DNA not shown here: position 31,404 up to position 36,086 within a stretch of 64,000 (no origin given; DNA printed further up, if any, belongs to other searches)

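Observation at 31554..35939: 1461-aa secreted protein with roughly 60 cysteines, extreme Thr/Ser/Asn/Gly/Tyr bias and no recognisable fold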

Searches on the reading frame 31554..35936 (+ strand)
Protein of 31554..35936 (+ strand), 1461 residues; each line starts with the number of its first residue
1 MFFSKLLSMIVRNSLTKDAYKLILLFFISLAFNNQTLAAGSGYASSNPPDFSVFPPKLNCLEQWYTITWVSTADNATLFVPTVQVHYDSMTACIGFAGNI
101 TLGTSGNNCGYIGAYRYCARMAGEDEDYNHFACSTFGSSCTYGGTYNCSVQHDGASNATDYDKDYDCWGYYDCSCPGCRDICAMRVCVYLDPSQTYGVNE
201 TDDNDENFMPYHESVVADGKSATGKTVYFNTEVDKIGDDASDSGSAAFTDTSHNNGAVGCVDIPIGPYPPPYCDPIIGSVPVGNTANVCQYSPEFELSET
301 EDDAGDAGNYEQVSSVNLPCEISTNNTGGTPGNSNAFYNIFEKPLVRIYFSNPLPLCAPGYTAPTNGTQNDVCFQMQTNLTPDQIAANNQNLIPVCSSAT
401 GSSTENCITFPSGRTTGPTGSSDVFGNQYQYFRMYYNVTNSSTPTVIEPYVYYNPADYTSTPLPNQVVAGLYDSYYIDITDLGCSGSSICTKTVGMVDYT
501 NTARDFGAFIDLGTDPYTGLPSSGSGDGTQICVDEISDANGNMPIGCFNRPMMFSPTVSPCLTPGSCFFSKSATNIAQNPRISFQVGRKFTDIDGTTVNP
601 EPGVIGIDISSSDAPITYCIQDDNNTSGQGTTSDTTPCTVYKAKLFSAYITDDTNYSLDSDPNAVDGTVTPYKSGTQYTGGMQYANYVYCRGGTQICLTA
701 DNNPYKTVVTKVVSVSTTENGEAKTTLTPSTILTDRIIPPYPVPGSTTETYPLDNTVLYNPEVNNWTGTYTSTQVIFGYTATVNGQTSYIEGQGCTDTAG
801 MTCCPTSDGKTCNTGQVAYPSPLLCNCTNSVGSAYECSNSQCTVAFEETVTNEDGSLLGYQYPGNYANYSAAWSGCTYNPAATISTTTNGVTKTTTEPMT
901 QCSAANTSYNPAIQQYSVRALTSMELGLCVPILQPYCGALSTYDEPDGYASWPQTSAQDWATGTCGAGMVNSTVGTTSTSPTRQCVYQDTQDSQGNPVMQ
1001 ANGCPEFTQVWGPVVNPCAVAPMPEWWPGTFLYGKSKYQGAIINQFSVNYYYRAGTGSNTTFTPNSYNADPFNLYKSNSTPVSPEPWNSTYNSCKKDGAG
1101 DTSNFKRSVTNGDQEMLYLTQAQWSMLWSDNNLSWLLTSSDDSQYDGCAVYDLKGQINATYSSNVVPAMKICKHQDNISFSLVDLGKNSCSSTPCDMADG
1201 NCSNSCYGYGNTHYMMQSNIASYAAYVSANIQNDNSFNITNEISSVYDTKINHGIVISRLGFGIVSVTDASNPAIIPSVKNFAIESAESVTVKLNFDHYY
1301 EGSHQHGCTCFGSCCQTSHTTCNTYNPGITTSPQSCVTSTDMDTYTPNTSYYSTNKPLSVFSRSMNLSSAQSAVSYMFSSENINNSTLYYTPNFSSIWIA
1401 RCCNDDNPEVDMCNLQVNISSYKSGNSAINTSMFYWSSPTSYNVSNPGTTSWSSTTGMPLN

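Call 3: search_protein_families(library=pfam, proteins=[window:31554-35936:+], max_evalue=1)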
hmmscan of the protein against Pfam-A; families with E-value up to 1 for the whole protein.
window:31554-35936:+ (1461 aa): 0 families

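Call 4: search_protein_families(library=ncbifam, proteins=[window:31554-35936:+], max_evalue=1)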
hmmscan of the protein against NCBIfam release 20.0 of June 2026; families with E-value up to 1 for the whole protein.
window:31554-35936:+ (1461 aa): 0 families

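Call 7: find_homologous_proteins(query=window:31554-35936:+, max_evalue=0.001)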
Query window:31554-35936:+ (1461 aa): 9 proteins with E <= 0.001 among 8000 candidates.
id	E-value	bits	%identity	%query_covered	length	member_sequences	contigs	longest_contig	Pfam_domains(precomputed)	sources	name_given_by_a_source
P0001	0.0e+0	3400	100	100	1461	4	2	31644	-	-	-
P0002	0.0e+0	1090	44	95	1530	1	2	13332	-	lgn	-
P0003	0.0e+0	1073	42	100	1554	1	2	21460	-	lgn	-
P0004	1.4e-190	654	35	94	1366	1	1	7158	-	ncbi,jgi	jgi:hypothetical protein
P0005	2.6e-190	653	35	95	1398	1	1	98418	-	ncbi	-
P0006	3.6e-178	613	36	99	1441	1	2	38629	-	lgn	-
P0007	4.1e-174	600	36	95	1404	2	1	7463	-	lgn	-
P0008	4.5e-169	583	35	95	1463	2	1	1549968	-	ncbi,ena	-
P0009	2.1e-165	571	34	95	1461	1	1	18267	-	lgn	-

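Call 8: find_encoding_contigs(protein=P0008, flank=10000, max_places=3)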
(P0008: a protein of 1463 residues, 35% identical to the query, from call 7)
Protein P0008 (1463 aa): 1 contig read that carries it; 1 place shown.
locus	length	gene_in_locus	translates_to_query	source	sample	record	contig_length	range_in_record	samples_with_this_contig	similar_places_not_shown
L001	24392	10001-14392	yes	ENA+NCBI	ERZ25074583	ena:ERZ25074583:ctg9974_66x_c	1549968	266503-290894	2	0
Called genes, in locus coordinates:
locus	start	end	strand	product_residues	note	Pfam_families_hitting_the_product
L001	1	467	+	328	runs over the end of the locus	PF02779:Transket_pyr, PF02780:Transketolase_C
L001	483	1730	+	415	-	PF00364:Biotin_lipoyl, PF25997:BSH_YhbJ (weak), PF02817:E3_binding, PF00198:2-oxoacid_dh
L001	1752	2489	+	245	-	PF00106:adh_short, PF03807:F420_oxidored (faint), PF08659:KR, PF23441:SDR (weak), PF01370:Epimerase (weak), PF13460:NAD_binding_10 (weak), PF13561:adh_short_C2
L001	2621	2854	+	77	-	PF00550:PP-binding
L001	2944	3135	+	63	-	-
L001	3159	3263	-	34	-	-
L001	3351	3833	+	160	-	PF13565:HTH_32, PF13592:HTH_33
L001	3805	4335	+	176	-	PF13358:DDE_3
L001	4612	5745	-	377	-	-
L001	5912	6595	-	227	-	PF01510:Amidase_2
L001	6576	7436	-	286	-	PF00892:EamA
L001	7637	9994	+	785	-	PF27097:VirB4_TrbE_N, PF03135:CagE_TrbE_VirB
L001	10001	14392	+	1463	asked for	-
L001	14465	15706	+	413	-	PF07690:MFS_1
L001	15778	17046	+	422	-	PF07690:MFS_1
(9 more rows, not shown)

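Call 9: find_encoding_contigs(protein=P0005, flank=10000, max_places=3)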
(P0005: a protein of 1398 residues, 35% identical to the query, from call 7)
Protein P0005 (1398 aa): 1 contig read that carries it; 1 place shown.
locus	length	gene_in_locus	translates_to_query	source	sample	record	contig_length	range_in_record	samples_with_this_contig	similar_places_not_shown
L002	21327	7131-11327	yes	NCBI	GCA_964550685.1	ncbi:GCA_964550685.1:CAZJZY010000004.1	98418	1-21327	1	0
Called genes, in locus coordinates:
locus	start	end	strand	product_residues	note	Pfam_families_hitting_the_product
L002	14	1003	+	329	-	PF00291:PALP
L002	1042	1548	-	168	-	-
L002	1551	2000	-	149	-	-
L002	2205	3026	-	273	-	PF00793:DAHP_synth_1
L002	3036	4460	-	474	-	PF03951:Gln-synt_N, PF00120:Gln-synt_C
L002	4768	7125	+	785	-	PF27097:VirB4_TrbE_N, PF03135:CagE_TrbE_VirB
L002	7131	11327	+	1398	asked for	-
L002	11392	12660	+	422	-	PF07690:MFS_1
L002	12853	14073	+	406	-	PF07690:MFS_1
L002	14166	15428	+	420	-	-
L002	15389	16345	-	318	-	PF01734:Patatin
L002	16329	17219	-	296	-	PF13650:Asp_protease_2 (faint), PF13975:gag-asp_proteas (faint)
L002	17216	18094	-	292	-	PF03631:Virul_fac_BrkB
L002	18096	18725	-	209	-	PF01656:CbiA, PF02374:ArsA_ATPase (faint), PF06564:CBP_BcsQ (faint), PF07015:VirC1 (weak), PF09140:MipZ, PF10609:ParA (weak), PF13614:AAA_31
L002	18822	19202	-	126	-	PF02033:RBFA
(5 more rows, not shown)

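Call 10: list_cluster_members(proteins=[P0001, P0004, P0005, P0008])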
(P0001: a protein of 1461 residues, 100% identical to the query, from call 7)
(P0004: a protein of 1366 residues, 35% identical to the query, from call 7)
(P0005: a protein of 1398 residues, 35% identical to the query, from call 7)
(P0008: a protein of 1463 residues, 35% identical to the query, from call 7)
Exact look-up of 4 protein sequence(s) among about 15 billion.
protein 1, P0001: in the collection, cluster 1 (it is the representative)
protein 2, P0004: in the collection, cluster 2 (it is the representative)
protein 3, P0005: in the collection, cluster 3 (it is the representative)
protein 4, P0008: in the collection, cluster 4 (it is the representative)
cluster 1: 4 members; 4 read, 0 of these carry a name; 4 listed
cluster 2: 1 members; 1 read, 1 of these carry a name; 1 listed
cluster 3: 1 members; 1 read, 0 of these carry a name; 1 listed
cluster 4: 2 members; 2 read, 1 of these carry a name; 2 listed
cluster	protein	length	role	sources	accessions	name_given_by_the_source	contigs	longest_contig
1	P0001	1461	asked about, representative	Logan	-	-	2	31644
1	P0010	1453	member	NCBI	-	-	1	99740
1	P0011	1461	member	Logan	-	-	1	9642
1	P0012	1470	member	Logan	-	-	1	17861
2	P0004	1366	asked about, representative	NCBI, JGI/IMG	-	hypothetical protein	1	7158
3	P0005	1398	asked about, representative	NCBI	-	-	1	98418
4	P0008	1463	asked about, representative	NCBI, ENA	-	-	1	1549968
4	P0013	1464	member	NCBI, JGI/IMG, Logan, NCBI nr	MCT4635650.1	MAG: hypothetical protein N4A31_05365 [Rickettsiales bacterium] | hypothetical protein | hypothetical protein [Rickettsiales bacterium]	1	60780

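Call 11: find_related_loci(query=window:31554-35936:+, collection=genome_contigs, flank=10000)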
Query window:31554-35936:+ (1461 aa) in genome_contigs; peptide patterns used: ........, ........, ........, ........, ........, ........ (x = any residue, [..] = any of these).
13 stretches matched a pattern, but none encodes a relative of the query by tblastn (E <= 1e-3).

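Call 13: find_related_loci(query=A1, collection=genome_contigs, flank=10000)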
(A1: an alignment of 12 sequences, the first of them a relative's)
Query A1 (1461 aa) in genome_contigs; peptide patterns used: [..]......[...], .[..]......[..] (x = any residue, [..] = any of these).
44 stretches matched a pattern; 9 encode a relative of the query (tblastn E <= 1e-3); 8 distinct loci.
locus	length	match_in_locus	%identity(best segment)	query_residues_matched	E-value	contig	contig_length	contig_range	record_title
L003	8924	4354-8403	33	42-1446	0e+0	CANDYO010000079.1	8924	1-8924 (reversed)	MAG: Rickettsiales bacterium isolate NGIII-112018-120 genome assembly, contig: NGIII-112018-C10666, whole genome shotgun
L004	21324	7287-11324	35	60-1446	0e+0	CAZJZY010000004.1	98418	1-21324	MAG TPA_asm: uncultured Rickettsiales bacterium isolate SRP285395_co2_454 genome assembly, contig: NODE_249_length_98418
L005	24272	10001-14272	35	58-1446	0e+0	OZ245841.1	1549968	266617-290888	MAG: Rickettsiales bacterium isolate bb328acc-01b6-4c19-a8df-90102e471339 genome assembly, chromosome: 1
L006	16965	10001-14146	30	47-1446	2e-143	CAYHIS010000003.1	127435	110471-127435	MAG TPA_asm: uncultured Rickettsiales bacterium isolate ERP119705_co14_100 genome assembly, contig: NODE_54_length_12743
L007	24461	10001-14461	37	60-1446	4e-76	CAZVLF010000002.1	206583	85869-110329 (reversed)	MAG TPA_asm: uncultured Rickettsiales bacterium isolate SRP220891_co1_42 genome assembly, contig: NODE_54_length_206583_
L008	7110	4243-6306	26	233-1004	2e-13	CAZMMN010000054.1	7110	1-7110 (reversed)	MAG TPA_asm: uncultured Rickettsiaceae bacterium isolate SRP219642_co6_27 genome assembly, contig: NODE_10803_length_711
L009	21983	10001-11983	34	258-972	4e-9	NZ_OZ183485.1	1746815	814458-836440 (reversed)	Candidatus Tisiphia endosymbiont of Nemotelus uliginosus isolate 706cd8d6-ba43-434d-9769-e1efc6476e26 chromosome 1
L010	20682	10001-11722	23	259-970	6e-9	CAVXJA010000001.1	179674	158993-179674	MAG: uncultured Alphaproteobacteria bacterium isolate MFD03250.bin.3.3 genome assembly, contig: contig_1090, whole genom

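Call 18: search_protein_families(library=pfam, proteins=[L009:6563-9010:+, L009:9050-12514:+, L009:12794-15205:+, L010:9044-12034:+, L007:9698-14464:+, L006:9746-14149:+, L006:14205-16292:+], max_evalue=0.01)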
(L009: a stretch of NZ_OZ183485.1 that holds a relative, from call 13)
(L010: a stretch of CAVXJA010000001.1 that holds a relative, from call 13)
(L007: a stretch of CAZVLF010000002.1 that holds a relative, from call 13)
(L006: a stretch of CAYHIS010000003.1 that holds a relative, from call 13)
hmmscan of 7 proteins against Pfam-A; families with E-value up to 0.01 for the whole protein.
L009:6563-9010:+ (816 aa): 3 families
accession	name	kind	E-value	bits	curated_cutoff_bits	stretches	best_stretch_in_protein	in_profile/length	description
PF03135.19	CagE_TrbE_VirB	-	3.3e-40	138.7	21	1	186-388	2-204/204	CagE, TrbE, VirB family, component of type IV transporter system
PF06745.19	ATPase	-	0.00029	20.7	26.6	1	443-489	21-68/231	KaiC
PF13401.12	AAA_22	-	0.0034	18.1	27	0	439-479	3-43/130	AAA domain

L009:9050-12514:+ (1155 aa): 0 families

L009:12794-15205:+ (804 aa): 2 families
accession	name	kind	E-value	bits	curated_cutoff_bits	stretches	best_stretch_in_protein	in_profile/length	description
PF03272.18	Mucin_bdg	-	1.8e-15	57.2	27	1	554-667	2-116/116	Putative mucin or carbohydrate-binding module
PF13402.12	Peptidase_M60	-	4.4e-07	30.2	25.8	1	125-366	5-244/275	Peptidase M60, enhancin and enhancin-like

L010:9044-12034:+ (997 aa): 0 families

L007:9698-14464:+ (1589 aa): 0 families

L006:9746-14149:+ (1468 aa): 0 families

L006:14205-16292:+ (696 aa): 4 families
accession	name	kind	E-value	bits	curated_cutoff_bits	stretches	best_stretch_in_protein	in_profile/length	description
PF00015.26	MCPsignal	-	6.7e-29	101.4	34.6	1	486-657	6-170/172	Methyl-accepting chemotaxis protein (MCP) signalling domain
PF00672.30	HAMP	-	1.5e-05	25.7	25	1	336-376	2-41/53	HAMP domain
PF20155.4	TMP_3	-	0.0022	18.2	41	0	550-631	20-101/192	Tape measure protein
PF07730.19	HisKA_3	-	0.0044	18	24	0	408-463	1-56/68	Histidine kinase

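Call 22: search_solved_structures(query=A1, max_evalue=10, show_alignments=2)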
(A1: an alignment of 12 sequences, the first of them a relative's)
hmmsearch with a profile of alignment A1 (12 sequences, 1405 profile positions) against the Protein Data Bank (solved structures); distinct sequences matched with E-value up to 10: 1.
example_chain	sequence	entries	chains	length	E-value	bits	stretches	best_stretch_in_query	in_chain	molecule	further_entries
7de9_A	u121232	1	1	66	0.59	10.8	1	1062-1081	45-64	Transcriptional regulator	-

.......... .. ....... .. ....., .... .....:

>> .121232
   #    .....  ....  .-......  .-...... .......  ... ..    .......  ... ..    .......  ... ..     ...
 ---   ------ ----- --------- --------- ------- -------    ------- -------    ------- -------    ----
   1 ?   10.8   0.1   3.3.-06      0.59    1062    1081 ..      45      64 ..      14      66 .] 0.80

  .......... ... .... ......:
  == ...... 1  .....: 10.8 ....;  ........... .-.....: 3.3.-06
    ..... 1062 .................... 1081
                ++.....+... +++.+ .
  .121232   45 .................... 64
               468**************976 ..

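Call 23: search_protein_families(library=pfam, alignment_id=A1, max_evalue=10)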
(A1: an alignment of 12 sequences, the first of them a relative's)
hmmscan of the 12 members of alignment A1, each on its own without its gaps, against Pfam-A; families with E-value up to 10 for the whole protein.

A. member 1, P0001 (1461 aa): 0 families

B. families by the number of members that match (of 12 scanned): 1 family
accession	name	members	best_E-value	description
PF18249.6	Ca_bind_SSO6904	1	0.035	Calcium binding protein SSO6904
